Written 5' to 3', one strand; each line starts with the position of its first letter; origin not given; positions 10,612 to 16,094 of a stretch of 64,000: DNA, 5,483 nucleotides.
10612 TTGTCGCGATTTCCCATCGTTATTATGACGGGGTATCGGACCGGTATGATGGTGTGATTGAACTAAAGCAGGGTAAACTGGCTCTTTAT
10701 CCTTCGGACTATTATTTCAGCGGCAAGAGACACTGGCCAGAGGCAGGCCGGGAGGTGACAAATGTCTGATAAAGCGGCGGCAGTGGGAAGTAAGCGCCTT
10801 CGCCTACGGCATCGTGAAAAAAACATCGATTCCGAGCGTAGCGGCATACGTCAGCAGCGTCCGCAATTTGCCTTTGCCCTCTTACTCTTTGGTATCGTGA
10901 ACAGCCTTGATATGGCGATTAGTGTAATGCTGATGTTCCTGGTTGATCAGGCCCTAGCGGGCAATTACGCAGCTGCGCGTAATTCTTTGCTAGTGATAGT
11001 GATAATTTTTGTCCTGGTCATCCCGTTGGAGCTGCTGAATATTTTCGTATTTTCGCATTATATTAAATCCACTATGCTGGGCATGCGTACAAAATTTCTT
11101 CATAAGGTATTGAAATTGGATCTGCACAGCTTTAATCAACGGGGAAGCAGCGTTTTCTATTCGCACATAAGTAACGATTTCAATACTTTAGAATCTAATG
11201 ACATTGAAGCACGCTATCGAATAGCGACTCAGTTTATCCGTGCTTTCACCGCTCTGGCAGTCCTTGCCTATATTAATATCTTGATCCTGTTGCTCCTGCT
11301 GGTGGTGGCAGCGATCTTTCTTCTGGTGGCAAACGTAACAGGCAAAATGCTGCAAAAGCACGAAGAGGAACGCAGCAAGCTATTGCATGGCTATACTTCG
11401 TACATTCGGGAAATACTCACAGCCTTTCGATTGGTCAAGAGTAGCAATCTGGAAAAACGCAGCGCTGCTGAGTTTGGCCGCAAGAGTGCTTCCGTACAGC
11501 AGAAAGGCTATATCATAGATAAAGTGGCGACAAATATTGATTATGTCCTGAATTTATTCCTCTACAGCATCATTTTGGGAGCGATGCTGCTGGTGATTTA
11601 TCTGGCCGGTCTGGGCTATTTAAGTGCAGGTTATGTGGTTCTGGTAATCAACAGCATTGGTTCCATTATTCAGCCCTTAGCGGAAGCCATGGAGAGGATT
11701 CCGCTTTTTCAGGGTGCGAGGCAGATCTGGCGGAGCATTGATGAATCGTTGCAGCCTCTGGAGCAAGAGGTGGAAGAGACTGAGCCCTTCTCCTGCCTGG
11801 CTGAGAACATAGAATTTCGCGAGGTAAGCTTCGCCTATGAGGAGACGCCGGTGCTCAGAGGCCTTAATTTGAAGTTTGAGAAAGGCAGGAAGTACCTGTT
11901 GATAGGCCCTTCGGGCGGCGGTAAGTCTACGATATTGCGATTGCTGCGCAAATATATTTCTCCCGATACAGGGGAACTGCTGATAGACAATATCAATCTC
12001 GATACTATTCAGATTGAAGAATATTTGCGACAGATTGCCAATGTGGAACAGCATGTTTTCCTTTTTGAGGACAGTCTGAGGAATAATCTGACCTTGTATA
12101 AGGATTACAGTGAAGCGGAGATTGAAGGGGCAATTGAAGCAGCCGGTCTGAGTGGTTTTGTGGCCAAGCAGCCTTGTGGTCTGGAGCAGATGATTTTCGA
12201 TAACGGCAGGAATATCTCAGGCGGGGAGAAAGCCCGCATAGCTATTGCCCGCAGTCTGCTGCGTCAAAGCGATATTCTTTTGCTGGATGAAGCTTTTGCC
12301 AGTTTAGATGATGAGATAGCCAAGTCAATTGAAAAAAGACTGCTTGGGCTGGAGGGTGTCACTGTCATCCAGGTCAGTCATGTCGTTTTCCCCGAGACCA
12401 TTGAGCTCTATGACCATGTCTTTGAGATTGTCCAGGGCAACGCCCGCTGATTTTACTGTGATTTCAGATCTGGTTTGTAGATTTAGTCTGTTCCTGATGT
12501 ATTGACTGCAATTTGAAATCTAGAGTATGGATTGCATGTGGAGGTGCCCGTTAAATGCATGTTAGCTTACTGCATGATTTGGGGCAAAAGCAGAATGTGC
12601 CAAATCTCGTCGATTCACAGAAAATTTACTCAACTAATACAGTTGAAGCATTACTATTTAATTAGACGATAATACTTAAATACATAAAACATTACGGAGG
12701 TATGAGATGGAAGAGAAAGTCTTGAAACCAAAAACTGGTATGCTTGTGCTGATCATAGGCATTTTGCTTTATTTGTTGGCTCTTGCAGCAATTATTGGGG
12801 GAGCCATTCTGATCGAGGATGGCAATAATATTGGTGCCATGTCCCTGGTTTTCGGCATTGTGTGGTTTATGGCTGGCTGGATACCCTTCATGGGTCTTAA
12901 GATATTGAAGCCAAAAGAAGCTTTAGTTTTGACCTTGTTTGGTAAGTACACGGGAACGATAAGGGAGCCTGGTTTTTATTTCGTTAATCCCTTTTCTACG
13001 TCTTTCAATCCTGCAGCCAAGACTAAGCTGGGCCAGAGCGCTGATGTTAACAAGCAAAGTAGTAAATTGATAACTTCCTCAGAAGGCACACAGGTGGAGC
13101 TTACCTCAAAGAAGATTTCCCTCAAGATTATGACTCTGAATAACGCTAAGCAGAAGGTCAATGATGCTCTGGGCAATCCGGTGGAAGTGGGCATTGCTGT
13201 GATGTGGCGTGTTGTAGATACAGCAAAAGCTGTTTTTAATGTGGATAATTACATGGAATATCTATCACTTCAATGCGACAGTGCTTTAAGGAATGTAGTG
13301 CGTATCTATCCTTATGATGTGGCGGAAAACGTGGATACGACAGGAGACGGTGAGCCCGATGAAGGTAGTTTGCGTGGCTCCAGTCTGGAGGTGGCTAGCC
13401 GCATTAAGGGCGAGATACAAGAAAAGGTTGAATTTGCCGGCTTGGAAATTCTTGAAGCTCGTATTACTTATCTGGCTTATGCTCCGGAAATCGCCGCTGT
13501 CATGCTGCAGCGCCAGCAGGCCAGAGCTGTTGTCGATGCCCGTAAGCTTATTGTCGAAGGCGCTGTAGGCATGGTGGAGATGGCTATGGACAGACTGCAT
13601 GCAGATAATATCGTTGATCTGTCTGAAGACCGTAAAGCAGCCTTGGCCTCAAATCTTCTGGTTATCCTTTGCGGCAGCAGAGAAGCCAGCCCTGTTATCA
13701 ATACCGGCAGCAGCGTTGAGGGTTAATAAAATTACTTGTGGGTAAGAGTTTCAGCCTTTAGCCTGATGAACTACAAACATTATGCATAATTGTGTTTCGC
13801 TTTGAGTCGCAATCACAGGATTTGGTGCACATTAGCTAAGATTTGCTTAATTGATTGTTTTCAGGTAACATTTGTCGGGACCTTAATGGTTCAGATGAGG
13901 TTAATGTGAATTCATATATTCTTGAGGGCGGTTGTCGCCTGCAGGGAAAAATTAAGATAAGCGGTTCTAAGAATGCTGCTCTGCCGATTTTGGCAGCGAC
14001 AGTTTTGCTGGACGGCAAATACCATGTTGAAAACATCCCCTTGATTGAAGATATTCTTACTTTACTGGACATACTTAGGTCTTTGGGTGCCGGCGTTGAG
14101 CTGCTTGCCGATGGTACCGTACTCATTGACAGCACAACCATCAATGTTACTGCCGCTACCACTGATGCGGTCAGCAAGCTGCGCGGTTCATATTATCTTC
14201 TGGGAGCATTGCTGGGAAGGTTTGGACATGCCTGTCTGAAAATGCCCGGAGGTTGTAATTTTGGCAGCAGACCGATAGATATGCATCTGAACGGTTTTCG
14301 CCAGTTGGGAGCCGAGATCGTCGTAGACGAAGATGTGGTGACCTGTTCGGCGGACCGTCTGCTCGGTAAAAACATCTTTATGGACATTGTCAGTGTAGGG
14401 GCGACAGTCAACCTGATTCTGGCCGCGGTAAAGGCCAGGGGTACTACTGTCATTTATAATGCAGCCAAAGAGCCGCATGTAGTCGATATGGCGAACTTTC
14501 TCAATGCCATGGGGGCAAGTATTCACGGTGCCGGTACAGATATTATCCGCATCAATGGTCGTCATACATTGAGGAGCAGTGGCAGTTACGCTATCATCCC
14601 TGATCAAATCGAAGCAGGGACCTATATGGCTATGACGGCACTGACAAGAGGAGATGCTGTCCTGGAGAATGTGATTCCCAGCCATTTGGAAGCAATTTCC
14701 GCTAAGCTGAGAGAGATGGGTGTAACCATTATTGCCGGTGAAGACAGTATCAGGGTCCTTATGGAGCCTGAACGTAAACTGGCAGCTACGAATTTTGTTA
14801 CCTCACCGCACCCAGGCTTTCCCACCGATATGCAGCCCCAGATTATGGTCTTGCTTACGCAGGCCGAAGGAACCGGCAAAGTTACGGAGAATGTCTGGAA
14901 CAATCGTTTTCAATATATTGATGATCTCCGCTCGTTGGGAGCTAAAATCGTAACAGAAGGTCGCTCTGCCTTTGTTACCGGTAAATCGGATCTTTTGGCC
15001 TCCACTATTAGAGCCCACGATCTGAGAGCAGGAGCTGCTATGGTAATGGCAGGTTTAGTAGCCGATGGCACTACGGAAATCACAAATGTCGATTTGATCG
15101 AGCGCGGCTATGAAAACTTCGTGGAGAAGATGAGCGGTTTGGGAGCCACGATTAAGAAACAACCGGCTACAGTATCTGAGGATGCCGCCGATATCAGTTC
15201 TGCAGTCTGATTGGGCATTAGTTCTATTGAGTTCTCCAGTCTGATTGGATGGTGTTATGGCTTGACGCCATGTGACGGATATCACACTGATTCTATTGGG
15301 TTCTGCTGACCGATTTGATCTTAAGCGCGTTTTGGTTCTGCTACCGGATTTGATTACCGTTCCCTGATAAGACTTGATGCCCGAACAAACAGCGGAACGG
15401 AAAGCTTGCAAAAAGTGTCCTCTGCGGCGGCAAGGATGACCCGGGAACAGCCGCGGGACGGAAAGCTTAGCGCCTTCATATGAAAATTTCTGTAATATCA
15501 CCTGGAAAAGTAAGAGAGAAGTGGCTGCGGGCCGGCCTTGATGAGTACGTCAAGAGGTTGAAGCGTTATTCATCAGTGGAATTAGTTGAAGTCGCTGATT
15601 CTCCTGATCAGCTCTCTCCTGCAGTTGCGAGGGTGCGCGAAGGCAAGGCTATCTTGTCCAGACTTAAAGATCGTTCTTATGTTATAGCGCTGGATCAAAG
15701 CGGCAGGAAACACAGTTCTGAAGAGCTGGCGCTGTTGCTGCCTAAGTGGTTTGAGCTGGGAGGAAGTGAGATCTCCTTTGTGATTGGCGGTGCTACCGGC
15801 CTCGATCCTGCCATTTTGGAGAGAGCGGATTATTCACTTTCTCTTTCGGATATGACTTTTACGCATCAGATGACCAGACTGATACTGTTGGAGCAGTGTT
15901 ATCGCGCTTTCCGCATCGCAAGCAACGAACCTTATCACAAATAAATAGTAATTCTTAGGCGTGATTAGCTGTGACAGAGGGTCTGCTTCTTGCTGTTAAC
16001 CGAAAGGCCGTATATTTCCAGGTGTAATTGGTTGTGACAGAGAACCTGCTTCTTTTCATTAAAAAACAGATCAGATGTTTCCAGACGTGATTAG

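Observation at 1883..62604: Many unrelated short tandem duplications fill the intergenic spacers and repeatedly re-copy gene 3' ends with their stop codons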

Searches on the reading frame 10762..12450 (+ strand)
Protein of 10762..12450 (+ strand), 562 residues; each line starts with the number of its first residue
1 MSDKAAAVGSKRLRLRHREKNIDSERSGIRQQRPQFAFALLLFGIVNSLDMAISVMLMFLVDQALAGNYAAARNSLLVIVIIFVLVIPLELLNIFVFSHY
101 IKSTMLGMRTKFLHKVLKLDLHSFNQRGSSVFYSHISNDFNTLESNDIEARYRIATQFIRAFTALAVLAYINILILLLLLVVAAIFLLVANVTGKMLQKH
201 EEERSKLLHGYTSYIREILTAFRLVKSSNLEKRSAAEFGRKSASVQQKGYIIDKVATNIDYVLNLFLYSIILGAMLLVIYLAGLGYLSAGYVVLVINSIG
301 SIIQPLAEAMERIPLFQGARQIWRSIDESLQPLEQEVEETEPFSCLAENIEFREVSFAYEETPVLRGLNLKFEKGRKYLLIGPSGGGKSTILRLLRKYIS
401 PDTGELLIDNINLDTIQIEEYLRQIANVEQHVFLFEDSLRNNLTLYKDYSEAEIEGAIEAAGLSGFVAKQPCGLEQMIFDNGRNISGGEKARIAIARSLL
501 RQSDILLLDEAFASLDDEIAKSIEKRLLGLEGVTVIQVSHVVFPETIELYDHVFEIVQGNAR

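Call 44: search_protein_families(library=pfam, proteins=[window:10762-12450:+], max_evalue=0.000001)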
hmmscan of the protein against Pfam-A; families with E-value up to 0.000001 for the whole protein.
window:10762-12450:+ (562 aa): 2 families
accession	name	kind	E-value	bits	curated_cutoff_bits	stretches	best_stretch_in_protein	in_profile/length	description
PF00005.33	ABC_tran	-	5.1e-27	95.6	25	1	365-513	1-137/137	ABC transporter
PF00664.28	ABC_membrane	-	1e-16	61.9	28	1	38-305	3-273/274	ABC transporter transmembrane region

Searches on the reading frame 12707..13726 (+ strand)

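Call 44: search_protein_families(library=pfam, proteins=[window:12707-13726:+], max_evalue=0.000001)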
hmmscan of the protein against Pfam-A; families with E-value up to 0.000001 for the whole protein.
window:12707-13726:+ (339 aa): 1 family
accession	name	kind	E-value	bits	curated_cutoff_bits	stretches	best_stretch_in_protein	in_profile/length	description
PF01145.31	Band_7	-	1.1e-23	84.6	23.6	1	66-279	2-168/176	SPFH domain / Band 7 family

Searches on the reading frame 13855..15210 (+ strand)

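Call 16: search_protein_families(library=ncbifam, proteins=[window:13855-15210:+], max_evalue=0.00001)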
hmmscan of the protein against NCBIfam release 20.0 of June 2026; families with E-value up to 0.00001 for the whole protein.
window:13855-15210:+ (451 aa): 6 families
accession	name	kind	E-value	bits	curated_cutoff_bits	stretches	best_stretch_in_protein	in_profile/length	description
NF009470.0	PRK12830.1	equivalog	9.1e-157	522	552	1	21-435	4-414/417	UDP-N-acetylglucosamine 1-carboxyvinyltransferase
NF006873.0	PRK09369.1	subfamily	5e-154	513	297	1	20-436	3-417/419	UDP-N-acetylglucosamine 1-carboxyvinyltransferase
TIGR01072.1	murA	equivalog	6.8e-153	509.3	392.7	1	20-435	3-416/416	UDP-N-acetylglucosamine 1-carboxyvinyltransferase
TIGR01356.1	aroA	equivalog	2.4e-25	89.2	287.25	1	31-431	1-414/415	3-phosphoshikimate 1-carboxyvinyltransferase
NF011381.1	PRK14806.1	equivalog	4.8e-15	54.9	902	1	15-434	298-731/733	bifunctional prephenate dehydrogenase/3-phosphoshikimate 1-carboxyvinyltransferase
NF008816.0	PRK11860.1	equivalog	3.2e-06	25.6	943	0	29-155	15-140/662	bifunctional 3-phosphoshikimate 1-carboxyvinyltransferase/cytidylate kinase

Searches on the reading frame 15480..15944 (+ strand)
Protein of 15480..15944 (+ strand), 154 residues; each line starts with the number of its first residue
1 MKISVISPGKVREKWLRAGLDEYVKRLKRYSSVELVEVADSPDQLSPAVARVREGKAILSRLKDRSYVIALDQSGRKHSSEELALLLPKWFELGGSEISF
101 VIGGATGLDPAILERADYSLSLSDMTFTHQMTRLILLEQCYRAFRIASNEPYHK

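Call 16: search_protein_families(library=ncbifam, proteins=[window:15480-15944:+], max_evalue=0.00001)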
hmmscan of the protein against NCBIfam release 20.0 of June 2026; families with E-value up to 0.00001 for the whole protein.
window:15480-15944:+ (154 aa): 9 families
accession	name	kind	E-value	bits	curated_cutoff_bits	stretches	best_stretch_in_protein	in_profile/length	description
NF000985.0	PRK00103.1-3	equivalog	1.3e-51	174.6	172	1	1-154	1-159/159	23S rRNA (pseudouridine(1915)-N(3))-methyltransferase RlmH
TIGR00246.1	tRNA_RlmH_YbeA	equivalog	1.4e-40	138.8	149.7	1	2-154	2-154/155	23S rRNA (pseudouridine(1915)-N(3))-methyltransferase RlmH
NF000986.0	PRK00103.1-4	equivalog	5.2e-40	137.2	141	1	1-154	1-155/156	23S rRNA (pseudouridine(1915)-N(3))-methyltransferase RlmH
NF000990.0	PRK00103.2-4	equivalog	3.5e-36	124.5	207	1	1-153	1-155/157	23S rRNA (pseudouridine(1915)-N(3))-methyltransferase RlmH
NF000989.0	PRK00103.2-3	equivalog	8.1e-32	110.5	169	1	1-154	1-159/160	23S rRNA (pseudouridine(1915)-N(3))-methyltransferase RlmH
NF000984.0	PRK00103.1-1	equivalog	5.3e-28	97.9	242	1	1-154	1-155/156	23S rRNA (pseudouridine(1915)-N(3))-methyltransferase RlmH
NF000988.0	PRK00103.2-2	equivalog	5.2e-27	94.8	199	1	1-154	1-155/156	23S rRNA (pseudouridine(1915)-N(3))-methyltransferase RlmH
NF000991.0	PRK00103.2-5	equivalog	3.1e-26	92.1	216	1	1-154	1-159/160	23S rRNA (pseudouridine(1915)-N(3))-methyltransferase RlmH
NF000987.0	PRK00103.2-1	equivalog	1e-15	58.4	210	1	44-154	47-151/151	23S rRNA (pseudouridine(1915)-N(3))-methyltransferase RlmH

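Call 20: find_encoding_contigs(protein=window:15480-15944:+, flank=10000, max_places=10)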
Protein window:15480-15944:+ (154 aa): 6 contigs read that carry it; 5 places shown.
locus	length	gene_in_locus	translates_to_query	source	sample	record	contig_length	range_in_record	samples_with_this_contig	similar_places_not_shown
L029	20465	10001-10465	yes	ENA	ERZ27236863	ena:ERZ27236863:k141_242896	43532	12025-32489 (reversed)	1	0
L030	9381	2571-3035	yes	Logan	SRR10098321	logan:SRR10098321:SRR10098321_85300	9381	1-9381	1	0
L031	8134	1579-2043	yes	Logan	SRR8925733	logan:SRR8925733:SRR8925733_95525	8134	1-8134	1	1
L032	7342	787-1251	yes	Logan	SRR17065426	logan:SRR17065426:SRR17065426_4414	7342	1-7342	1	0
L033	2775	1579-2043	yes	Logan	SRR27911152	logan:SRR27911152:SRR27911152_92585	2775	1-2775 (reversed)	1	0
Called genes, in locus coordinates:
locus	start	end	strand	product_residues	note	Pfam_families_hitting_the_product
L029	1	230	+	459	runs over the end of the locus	PF00275:EPSP_synthase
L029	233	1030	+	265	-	PF23023:Anti-Pycsar_Apyc1, PF00753:Lactamase_B, PF12706:Lactamase_B_2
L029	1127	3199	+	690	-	PF19845:DUF6320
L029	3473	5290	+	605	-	PF00664:ABC_membrane, PF00005:ABC_tran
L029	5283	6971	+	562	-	PF00664:ABC_membrane, PF00005:ABC_tran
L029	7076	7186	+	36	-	-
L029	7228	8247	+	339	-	PF01145:Band_7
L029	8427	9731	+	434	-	PF00275:EPSP_synthase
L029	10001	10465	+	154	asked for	PF02590:SPOUT_MTase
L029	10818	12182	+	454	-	PF00483:NTP_transferase, PF12804:NTP_transf_3, PF25084:LbH_EIF2B, PF25087:GMPPB_C (weak), PF00132:Hexapep, PF25084:LbH_EIF2B (weak), PF00132:Hexapep (weak), PF14602:Hexapep_2, +1 more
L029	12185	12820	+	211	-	PF01195:Pept_tRNA_hydro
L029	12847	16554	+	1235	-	PF17757:UvrB_inter, PF02559:CarD_TRCF_RID, PF00270:DEAD, PF00271:Helicase_C, PF03461:TRCF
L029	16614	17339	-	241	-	PF03009:GDPD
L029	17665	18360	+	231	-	PF02545:Maf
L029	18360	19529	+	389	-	PF01545:Cation_efflux, PF16916:ZT_dimer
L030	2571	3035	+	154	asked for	PF02590:SPOUT_MTase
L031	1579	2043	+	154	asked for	PF02590:SPOUT_MTase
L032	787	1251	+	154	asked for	PF02590:SPOUT_MTase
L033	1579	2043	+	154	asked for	PF02590:SPOUT_MTase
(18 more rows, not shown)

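Call 26: find_homologous_proteins(query=window:15480-15944:+, max_evalue=1e-30)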
Query window:15480-15944:+ (154 aa): 220 proteins with E <= 1e-30 among 658 candidates; the best 120 are listed.
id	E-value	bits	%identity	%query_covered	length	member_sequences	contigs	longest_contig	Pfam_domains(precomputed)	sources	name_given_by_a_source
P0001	1.5e-93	328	100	100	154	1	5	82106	PF02590.23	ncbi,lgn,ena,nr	ncbi:MAG TPA: 23S rRNA (pseudouridine(1915)-N(3))-methyltransferase RlmH [Clostridiaceae bacterium]|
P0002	7.8e-84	297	87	100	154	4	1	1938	PF02590.23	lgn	-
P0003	1.8e-79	283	83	100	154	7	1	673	PF02590.23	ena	-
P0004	6.0e-73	262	75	100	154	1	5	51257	PF02590.23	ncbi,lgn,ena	-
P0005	2.5e-53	198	58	100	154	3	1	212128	PF02590.23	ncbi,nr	ncbi:MAG: 23S rRNA (pseudouridine(1915)-N(3))-methyltransferase RlmH [Clostridiaceae bacterium]|nr:2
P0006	1.1e-52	196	60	100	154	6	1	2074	PF02590.23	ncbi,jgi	jgi:23S rRNA (pseudouridine1915-N3)-methyltransferase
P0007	7.9e-52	193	60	100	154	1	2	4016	PF02590.23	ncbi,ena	-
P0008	9.7e-52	193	61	100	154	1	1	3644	PF02590.23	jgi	jgi:23S rRNA (pseudouridine1915-N3)-methyltransferase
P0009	7.5e-51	190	58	100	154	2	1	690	PF02590.23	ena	-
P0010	9.3e-51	190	57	100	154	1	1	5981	PF02590.23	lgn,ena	-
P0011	1.1e-50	189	59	100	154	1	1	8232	PF02590.23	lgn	-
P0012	2.9e-50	188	58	100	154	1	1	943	PF02590.23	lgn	-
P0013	3.5e-50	188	59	100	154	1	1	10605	PF02590.23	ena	-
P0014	4.2e-50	188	59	100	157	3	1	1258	PF02590.23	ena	-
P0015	5.6e-50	187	58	99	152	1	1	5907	PF02590.23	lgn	-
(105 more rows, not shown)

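Call 27: find_encoding_contigs(protein=P0002, flank=10000, max_places=6)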
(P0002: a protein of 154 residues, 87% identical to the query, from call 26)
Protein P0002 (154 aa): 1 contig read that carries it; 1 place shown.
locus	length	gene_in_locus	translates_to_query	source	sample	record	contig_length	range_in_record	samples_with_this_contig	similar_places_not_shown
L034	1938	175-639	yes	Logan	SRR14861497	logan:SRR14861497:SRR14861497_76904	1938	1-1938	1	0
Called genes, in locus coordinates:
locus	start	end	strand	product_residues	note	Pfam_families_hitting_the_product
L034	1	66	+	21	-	?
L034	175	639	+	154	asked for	PF02590:SPOUT_MTase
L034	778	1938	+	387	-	?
